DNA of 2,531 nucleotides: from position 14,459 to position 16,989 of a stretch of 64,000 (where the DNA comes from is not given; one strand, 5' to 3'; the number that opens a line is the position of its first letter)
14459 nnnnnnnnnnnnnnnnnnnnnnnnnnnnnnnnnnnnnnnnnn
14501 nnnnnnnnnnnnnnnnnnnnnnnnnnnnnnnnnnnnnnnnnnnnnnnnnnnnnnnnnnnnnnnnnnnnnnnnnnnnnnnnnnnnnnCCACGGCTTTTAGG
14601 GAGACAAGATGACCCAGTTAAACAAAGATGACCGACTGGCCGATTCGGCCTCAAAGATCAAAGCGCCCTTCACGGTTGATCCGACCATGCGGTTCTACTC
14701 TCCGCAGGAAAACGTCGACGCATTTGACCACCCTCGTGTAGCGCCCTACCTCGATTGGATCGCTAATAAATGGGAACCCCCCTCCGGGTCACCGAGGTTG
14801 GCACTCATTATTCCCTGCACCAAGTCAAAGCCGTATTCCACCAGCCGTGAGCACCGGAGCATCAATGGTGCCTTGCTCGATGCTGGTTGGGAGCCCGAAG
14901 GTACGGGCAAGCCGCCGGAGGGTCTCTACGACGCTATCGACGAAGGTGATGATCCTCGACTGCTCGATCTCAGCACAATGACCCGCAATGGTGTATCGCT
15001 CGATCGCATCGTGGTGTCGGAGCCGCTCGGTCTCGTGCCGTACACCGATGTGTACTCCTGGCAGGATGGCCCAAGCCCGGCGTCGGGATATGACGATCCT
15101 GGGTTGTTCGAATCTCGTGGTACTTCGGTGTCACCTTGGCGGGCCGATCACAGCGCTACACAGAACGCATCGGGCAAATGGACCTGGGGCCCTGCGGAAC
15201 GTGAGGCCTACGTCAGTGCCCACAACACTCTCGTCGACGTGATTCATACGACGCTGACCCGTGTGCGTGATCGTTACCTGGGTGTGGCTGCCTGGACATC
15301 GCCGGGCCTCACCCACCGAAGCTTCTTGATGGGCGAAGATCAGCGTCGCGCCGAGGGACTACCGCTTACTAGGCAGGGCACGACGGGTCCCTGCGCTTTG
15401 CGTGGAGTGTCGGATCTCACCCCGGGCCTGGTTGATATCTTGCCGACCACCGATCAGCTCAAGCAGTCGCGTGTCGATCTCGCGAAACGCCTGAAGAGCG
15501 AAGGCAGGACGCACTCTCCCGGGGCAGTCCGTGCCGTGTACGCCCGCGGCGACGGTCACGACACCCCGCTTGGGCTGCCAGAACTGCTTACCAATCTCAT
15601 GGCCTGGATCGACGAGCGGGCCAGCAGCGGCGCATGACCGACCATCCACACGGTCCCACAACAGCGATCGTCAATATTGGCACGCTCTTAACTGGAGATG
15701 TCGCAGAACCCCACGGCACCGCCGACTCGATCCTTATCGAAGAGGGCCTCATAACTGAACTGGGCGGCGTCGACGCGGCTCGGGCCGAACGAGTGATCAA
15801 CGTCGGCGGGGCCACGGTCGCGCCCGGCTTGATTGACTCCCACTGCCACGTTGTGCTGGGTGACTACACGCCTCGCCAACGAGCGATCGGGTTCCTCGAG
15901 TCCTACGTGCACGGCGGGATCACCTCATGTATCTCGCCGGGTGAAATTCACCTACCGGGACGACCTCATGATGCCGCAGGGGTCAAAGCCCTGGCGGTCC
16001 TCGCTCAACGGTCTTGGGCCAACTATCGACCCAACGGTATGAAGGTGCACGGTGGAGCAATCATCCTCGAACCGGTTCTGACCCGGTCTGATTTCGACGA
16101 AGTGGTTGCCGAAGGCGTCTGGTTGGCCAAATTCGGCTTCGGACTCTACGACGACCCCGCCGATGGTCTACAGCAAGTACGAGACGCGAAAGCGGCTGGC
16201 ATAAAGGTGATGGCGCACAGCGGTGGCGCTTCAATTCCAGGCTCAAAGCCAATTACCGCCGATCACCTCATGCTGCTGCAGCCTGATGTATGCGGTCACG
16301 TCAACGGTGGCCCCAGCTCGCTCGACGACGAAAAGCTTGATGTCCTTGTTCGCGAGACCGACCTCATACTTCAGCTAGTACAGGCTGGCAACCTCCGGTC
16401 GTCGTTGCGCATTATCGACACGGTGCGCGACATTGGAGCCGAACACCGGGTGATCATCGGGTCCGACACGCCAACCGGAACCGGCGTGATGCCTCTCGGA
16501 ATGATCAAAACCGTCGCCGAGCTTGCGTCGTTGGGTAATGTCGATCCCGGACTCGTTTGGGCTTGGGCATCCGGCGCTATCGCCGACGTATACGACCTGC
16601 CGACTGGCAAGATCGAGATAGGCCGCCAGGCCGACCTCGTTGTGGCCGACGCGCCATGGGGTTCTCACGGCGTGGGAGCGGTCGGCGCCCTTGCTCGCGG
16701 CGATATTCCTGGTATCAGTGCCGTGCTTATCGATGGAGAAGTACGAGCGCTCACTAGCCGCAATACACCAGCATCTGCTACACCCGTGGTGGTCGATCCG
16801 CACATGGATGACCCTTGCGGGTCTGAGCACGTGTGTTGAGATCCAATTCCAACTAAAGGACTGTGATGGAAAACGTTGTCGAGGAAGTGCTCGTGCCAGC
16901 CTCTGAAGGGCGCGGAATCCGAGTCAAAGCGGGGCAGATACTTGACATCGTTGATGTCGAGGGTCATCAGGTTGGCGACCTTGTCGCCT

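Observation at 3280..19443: GntR / BMP-ABC / multi-amidohydrolase island: candidate undescribed N-heterocycle or modified-nucleoside catabolic pathway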

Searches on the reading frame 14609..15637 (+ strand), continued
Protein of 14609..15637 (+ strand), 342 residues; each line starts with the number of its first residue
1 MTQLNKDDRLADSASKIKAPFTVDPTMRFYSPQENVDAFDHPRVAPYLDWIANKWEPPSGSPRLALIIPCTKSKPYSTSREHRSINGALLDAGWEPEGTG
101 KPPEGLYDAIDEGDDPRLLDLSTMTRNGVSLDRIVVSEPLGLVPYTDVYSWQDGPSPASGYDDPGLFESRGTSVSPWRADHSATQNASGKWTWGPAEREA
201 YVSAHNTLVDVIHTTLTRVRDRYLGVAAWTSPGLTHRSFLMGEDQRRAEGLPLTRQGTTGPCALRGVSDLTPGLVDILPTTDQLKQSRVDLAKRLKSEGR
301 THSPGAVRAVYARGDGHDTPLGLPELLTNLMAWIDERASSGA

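Call 107: find_encoding_contigs(protein=P0433, flank=10000, max_places=1)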
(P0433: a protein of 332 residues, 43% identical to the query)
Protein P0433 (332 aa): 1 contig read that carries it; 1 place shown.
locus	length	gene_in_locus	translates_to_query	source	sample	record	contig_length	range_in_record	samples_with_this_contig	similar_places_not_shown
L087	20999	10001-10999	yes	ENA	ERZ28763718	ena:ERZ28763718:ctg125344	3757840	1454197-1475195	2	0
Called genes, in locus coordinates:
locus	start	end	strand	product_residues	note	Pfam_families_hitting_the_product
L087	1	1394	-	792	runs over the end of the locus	PF01315:Ald_Xan_dh_C, PF02738:MoCoBD_1, PF20256:MoCoBD_2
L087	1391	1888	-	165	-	PF00111:Fer2 (weak), PF13085:Fer2_3 (faint), PF01799:Fer2_2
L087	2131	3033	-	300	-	PF00296:Bac_luciferase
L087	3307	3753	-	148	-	PF09438:DUF2017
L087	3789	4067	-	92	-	PF02617:ClpS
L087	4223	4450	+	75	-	-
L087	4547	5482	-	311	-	PF00294:PfkB, PF08543:Phos_pyr_kin (weak)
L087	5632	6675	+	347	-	PF00356:LacI, PF00532:Peripla_BP_1, PF13407:Peripla_BP_4, PF13377:Peripla_BP_3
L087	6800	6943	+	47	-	-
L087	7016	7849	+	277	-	PF02608:Bmp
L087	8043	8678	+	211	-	PF02653:BPD_transp_2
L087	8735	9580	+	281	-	PF02653:BPD_transp_2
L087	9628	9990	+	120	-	-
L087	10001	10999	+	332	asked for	PF10343:Q_salvage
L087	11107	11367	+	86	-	PF07690:MFS_1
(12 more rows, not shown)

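Call 108: find_encoding_contigs(protein=P0405, flank=10000, max_places=1)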
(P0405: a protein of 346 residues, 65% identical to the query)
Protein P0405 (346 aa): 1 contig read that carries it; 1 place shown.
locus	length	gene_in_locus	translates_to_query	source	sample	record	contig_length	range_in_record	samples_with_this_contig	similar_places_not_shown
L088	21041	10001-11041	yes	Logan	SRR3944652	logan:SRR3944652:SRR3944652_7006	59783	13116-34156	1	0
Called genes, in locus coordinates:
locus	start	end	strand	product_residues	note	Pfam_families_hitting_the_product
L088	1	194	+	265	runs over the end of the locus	PF18765:Polbeta (weak), PF13427:AadA_C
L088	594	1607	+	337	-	PF01497:Peripla_BP_2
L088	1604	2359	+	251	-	PF13489:Methyltransf_23, PF01728:FtsJ (weak), PF05175:MTS (weak), PF13847:Methyltransf_31, PF08241:Methyltransf_11, PF08242:Methyltransf_12, PF13649:Methyltransf_25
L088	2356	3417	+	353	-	PF01032:FecCD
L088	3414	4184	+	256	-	PF00005:ABC_tran, PF13304:AAA_21 (faint)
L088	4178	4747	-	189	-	PF09347:DUF1989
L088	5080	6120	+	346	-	PF02608:Bmp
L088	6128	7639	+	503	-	PF00005:ABC_tran, PF13304:AAA_21 (faint), PF00005:ABC_tran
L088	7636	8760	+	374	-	PF02653:BPD_transp_2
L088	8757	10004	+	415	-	PF02653:BPD_transp_2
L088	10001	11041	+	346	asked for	PF10343:Q_salvage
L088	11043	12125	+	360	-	PF01156:IU_nuc_hydro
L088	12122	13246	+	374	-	PF00850:Hist_deacetyl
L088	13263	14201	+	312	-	PF00392:GntR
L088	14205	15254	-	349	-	PF05145:AbrB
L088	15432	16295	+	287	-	PF00795:CN_hydrolase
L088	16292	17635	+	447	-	PF22039:HUTI_composite_bact, PF01979:Amidohydro_1, PF07969:Amidohydro_3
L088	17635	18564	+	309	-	PF00392:GntR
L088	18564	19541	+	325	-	-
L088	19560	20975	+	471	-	PF11794:HpaB_N, PF03241:HpaB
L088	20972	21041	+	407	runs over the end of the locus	PF01425:Amidase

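Call 109: find_encoding_contigs(protein=P0411, flank=10000, max_places=1)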
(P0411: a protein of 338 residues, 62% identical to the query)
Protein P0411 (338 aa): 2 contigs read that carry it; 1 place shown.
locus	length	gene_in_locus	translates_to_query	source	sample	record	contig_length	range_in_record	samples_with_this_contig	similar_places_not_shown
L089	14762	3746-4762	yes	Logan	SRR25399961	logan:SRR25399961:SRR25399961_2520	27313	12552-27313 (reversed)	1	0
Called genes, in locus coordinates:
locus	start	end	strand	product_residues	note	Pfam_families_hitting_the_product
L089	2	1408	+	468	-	?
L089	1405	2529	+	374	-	PF02653:BPD_transp_2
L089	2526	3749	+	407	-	PF02653:BPD_transp_2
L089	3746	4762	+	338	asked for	PF10343:Q_salvage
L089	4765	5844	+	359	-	PF01156:IU_nuc_hydro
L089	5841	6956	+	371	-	PF00850:Hist_deacetyl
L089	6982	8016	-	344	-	PF05145:AbrB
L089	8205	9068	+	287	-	PF00795:CN_hydrolase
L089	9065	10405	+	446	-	PF22039:HUTI_composite_bact, PF01979:Amidohydro_1, PF07969:Amidohydro_3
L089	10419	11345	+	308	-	PF00392:GntR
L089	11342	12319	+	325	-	-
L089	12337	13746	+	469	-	PF11794:HpaB_N, PF03241:HpaB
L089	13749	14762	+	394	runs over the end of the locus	PF01425:Amidase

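Call 110: find_encoding_contigs(protein=P0408, flank=10000, max_places=1)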
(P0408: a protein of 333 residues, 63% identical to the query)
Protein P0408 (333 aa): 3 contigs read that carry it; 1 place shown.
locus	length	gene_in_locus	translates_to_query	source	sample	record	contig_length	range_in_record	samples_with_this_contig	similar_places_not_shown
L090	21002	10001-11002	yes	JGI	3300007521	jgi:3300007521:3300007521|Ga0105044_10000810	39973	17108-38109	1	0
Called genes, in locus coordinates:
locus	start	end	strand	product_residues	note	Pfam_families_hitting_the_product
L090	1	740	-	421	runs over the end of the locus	PF00171:Aldedh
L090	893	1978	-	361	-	-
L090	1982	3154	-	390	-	-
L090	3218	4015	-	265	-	PF00528:BPD_transp_1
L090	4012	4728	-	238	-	PF00005:ABC_tran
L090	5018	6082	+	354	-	PF02608:Bmp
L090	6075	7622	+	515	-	PF00005:ABC_tran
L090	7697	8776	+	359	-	PF02653:BPD_transp_2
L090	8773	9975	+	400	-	PF02653:BPD_transp_2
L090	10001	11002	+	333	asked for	PF10343:Q_salvage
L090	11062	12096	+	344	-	PF01156:IU_nuc_hydro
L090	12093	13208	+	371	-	PF00850:Hist_deacetyl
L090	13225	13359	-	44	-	-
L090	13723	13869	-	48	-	-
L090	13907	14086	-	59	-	-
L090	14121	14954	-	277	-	PF00106:adh_short, PF01370:Epimerase (faint), PF08659:KR (weak), PF13561:adh_short_C2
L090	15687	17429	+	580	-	PF01011:PQQ, PF13360:PQQ_2, PF13570:Beta-prop_ACSF4 (faint), PF13360:PQQ_2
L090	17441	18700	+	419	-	-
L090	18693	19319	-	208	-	PF00702:Hydrolase, PF13419:HAD_2, PF13242:Hydrolase_like (weak)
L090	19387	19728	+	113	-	-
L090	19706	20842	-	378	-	PF03060:NMO, PF01070:FMN_dh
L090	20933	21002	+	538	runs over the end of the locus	PF01039:Carboxyl_trans, PF03255:ACCA (faint)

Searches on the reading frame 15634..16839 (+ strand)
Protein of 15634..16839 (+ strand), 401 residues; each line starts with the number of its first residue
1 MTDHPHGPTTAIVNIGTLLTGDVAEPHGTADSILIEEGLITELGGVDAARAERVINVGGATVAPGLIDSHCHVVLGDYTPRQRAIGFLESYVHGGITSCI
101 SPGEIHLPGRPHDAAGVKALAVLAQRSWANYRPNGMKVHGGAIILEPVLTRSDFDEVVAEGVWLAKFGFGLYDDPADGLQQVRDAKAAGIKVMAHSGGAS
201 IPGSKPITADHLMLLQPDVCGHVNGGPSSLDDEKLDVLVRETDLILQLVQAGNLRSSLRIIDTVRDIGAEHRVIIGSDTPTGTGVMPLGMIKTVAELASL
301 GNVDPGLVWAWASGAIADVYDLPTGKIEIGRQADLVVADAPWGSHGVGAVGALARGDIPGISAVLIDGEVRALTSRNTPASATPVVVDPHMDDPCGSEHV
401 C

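Call 5: search_protein_families(library=pfam, proteins=[window:15634-16839:+], max_evalue=0.01)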
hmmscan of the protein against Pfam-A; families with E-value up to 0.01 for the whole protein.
window:15634-16839:+ (401 aa): 2 families
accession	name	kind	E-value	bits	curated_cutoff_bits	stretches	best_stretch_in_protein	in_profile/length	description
PF01979.26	Amidohydro_1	-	4.8e-08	33.1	25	1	61-340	1-320/345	Amidohydrolase family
PF07969.17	Amidohydro_3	-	4.8e-05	23.5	29.7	1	53-74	1-22/472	Amidohydrolase family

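Call 7: search_protein_families(library=ncbifam, proteins=[window:15634-16839:+], max_evalue=0.001)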
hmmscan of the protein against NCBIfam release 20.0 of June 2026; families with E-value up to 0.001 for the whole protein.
window:15634-16839:+ (401 aa): 32 families (the best 25 are shown)
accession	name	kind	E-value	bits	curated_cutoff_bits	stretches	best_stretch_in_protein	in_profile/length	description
NF006689.0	PRK09237.1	equivalog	3e-07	29.3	371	1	28-76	20-69/383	amidohydrolase/deacetylase family metallohydrolase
TIGR03178.1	allantoinase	equivalog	3.5e-07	29.4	357.85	1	30-74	17-61/441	allantoinase AllB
TIGR01224.1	hutI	equivalog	6.4e-07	28.5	298.15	1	31-77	4-53/377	imidazolonepropionase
NF004636.0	PRK05985.1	subfamily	1.2e-06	27.6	408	1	21-73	8-61/398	amidohydrolase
TIGR01178.1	ade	equivalog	3.1e-06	25.9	472.5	1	27-99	16-81/552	adenine deaminase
NF002668.0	PRK02382.1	equivalog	3.5e-06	26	452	1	27-134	10-117/436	dihydroorotase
TIGR02318.1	phosphono_phnM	equivalog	4.5e-06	25.8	390.55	1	30-83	15-67/376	phosphonate metabolism protein PhnM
NF006837.0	PRK09357.1-2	equivalog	5.5e-06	25.2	575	0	30-73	18-63/428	dihydroorotase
NF009060.0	PRK12394.1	equivalog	5.6e-06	25.4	442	1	22-75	14-67/381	metallo-dependent hydrolase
NF006559.0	PRK09060.1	equivalog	5.7e-06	24.9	482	1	21-97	12-89/444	dihydroorotase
NF006688.0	PRK09236.1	equivalog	5.9e-06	25.3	535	1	24-131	13-120/444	dihydroorotase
NF011989.0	PRK15446.2-5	equivalog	6.1e-06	25.2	565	1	31-83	21-73/385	alpha-D-ribose 1-methylphosphonate 5-triphosphate diphosphatase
NF006845.0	PRK09357.2-6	equivalog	7e-06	25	728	1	29-77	19-68/428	dihydroorotase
NF005791.0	PRK07627.1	equivalog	8.4e-06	25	442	0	23-104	13-95/425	dihydroorotase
NF004701.0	PRK06038.1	equivalog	1.2e-05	24.3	609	1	12-75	7-68/432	N-ethylammeline chlorohydrolase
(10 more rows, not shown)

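Call 31: search_solved_structures(query=window:15634-16839:+, max_evalue=0.01)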
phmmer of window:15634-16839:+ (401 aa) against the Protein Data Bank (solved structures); distinct sequences matched with E-value up to 0.01: 16.
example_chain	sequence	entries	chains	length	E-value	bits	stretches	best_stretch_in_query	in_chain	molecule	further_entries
2vun_A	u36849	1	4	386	1.3e-103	350.2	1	10-381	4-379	ENAMIDASE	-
7mcc_A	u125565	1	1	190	6.2e-09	38.4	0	172-200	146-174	AI-designed TIM-barrel F2C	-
7smj_A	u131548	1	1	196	1.2e-08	37.5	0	173-199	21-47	AI-designed TIM-barrel F2N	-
1gkr_A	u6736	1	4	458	0.00015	24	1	30-105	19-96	NON-ATP DEPENDENT L-SELECTIVE HYDANTOINASE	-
3mpg_A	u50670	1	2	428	0.00015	24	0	30-108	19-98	Dihydroorotase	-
4yiw_A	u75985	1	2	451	0.00018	23.7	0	30-108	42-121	Dihydroorotase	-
3mkv_A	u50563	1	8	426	0.00042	22.5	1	30-79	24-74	PUTATIVE AMIDOHYDROLASE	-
2z00_A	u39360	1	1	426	0.0025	20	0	25-108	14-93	Dihydroorotase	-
2bb0_A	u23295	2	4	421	0.0026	19.9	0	10-83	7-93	Imidazolonepropionase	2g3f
1nfg_A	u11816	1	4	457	0.0031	19.6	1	13-84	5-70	D-hydantoinase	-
3ggm_A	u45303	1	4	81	0.0036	19.4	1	13-76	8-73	uncharacterized protein BT9727_2919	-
1gkp_A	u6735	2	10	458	0.0038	19.4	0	31-203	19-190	HYDANTOINASE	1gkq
1m7j_A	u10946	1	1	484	0.0063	18.6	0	8-73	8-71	D-aminoacylase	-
1v4y_A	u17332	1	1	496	0.0064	18.6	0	8-73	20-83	D-aminoacylase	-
1rjp_A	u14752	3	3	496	0.0064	18.6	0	8-73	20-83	D-aminoacylase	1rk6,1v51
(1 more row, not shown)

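Call 74: find_homologous_proteins(query=window:15634-16839:+, max_evalue=1e-30)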
Query window:15634-16839:+ (401 aa): 7924 proteins with E <= 1e-30 among 8000 candidates; the best 120 are listed.
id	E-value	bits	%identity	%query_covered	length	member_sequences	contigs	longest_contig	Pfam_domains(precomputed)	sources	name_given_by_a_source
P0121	3.6e-260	881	98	100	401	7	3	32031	PF01979.27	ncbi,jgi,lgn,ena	-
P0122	6.1e-246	834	93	100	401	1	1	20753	PF01979.27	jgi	jgi:enamidase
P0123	7.3e-246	834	93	100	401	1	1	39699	PF01979.27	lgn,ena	-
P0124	5.0e-238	808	90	100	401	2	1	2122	PF01979.27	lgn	-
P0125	7.8e-226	768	86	100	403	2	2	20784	PF01979.27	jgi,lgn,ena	-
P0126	3.0e-224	762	84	98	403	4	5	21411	PF07969.18,PF01979.27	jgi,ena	jgi:enamidase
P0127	6.9e-222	755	86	98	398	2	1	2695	PF07969.18,PF01979.27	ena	-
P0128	8.0e-222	754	83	98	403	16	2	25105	PF07969.18,PF01979.27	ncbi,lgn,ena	-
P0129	1.9e-221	753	83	100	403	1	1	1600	PF01979.27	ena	-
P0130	5.7e-221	752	82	100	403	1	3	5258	PF01979.27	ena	-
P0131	1.1e-219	747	83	98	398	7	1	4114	PF07969.18,PF01979.27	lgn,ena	-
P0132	1.4e-219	747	82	100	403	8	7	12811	PF01979.27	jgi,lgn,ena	-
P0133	1.0e-218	744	84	98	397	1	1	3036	PF07969.18,PF01979.27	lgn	-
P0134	2.9e-218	743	84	98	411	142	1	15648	PF01979.27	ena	-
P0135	3.2e-218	743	84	98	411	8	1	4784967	PF01979.27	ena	-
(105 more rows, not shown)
